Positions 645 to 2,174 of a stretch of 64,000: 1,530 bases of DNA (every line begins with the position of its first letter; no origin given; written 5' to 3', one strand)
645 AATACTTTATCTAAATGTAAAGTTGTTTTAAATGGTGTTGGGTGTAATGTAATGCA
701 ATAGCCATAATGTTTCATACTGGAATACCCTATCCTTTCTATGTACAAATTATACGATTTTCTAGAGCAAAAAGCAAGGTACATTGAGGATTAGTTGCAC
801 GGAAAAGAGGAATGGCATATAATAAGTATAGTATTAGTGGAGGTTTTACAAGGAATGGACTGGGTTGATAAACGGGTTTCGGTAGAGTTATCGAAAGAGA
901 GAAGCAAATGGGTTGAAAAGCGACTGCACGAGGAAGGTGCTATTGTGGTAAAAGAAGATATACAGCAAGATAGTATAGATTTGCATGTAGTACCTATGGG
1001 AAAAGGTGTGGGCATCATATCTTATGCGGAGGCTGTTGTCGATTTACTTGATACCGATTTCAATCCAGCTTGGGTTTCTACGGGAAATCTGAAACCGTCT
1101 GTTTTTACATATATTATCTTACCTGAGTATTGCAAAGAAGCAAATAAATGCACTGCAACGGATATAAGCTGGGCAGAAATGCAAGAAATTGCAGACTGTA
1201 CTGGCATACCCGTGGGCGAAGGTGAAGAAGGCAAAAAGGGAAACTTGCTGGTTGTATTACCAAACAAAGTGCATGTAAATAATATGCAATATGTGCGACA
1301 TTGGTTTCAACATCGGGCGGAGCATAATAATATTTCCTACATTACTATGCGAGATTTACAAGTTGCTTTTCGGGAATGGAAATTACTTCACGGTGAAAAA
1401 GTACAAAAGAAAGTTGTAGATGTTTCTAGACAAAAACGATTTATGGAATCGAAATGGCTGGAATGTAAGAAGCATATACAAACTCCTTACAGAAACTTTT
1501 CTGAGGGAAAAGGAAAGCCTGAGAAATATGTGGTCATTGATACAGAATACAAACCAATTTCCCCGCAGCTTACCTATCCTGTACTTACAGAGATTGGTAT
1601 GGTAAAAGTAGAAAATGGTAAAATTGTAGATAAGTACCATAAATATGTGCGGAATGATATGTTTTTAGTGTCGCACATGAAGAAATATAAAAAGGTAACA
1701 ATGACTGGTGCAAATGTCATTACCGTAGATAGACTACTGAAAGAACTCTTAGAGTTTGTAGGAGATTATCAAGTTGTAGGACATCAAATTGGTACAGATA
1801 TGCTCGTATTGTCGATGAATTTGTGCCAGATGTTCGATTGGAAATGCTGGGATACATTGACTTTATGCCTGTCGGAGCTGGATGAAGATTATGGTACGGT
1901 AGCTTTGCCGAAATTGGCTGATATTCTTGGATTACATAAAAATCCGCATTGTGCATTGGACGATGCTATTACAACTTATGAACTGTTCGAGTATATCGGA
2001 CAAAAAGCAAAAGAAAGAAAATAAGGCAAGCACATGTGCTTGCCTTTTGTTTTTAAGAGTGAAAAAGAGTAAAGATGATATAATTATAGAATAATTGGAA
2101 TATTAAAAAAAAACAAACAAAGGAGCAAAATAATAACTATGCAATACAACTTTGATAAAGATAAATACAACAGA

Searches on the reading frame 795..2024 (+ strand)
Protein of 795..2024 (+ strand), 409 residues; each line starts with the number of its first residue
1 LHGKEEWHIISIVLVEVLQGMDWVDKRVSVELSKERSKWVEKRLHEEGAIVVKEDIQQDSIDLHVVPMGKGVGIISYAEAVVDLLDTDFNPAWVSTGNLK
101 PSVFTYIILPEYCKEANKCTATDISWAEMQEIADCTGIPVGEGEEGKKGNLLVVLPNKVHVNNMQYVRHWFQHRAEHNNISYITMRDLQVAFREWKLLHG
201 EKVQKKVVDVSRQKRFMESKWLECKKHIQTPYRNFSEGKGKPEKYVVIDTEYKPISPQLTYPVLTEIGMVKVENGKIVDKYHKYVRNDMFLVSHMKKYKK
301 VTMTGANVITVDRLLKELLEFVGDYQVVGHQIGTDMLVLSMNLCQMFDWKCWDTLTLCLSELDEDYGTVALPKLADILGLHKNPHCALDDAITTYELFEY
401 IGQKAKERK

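Call 15: search_protein_families(library=ncbifam, proteins=[window:795-2024:+], max_evalue=0.00001)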
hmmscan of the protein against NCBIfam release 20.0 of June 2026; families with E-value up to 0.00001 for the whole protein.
window:795-2024:+ (409 aa): 13 families
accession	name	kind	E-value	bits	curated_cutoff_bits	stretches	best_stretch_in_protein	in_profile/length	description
NF005289.0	PRK06807.1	equivalog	1.1e-14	54.4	335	1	240-409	5-176/313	3'-5' exonuclease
TIGR01405.1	polC_Gram_pos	equivalog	7.5e-14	50.4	1043.45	1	238-408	184-357/1211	DNA polymerase III subunit alpha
NF001688.0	PRK00448.1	equivalog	1.2e-11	42.9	873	1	234-408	414-591/1445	PolC-type DNA polymerase III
NF006316.0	PRK08517.1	equivalog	6.3e-11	42.1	247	1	241-401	68-229/270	3'-5' exonuclease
NF005838.0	PRK07748.1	equivalog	5.4e-09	35.9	169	1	245-403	6-178/207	3'-5' exonuclease KapD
TIGR01407.1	dinG_rel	hypoth_equivalog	5.4e-09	34.8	547.7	1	244-406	1-166/889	putative DnaQ family exonuclease/DinG family helicase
NF005981.0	PRK08074.1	equivalog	2.4e-08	32.5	789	1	243-401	3-165/931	ATP-dependent DNA helicase DinG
NF005570.0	PRK07247.1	equivalog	4.2e-08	33.3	226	1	243-400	5-164/195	3'-5' exonuclease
NF005906.0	PRK07883.1-4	equivalog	5.8e-08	31.5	495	1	244-400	7-166/563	DEDD exonuclease domain-containing protein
NF005905.0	PRK07883.1-3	equivalog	2.1e-07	29.9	508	1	245-398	26-184/581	DEDD exonuclease domain-containing protein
NF005903.0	PRK07883.1-1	equivalog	8.3e-07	27.8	1038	1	263-397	64-205/642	DEDD exonuclease domain-containing protein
NF005907.0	PRK07883.1-5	equivalog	8.3e-07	27.8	454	1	245-396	30-186/584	DEDD exonuclease domain-containing protein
NF005836.0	PRK07740.1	equivalog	7.8e-06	25.5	261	0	244-407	60-228/244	hypothetical protein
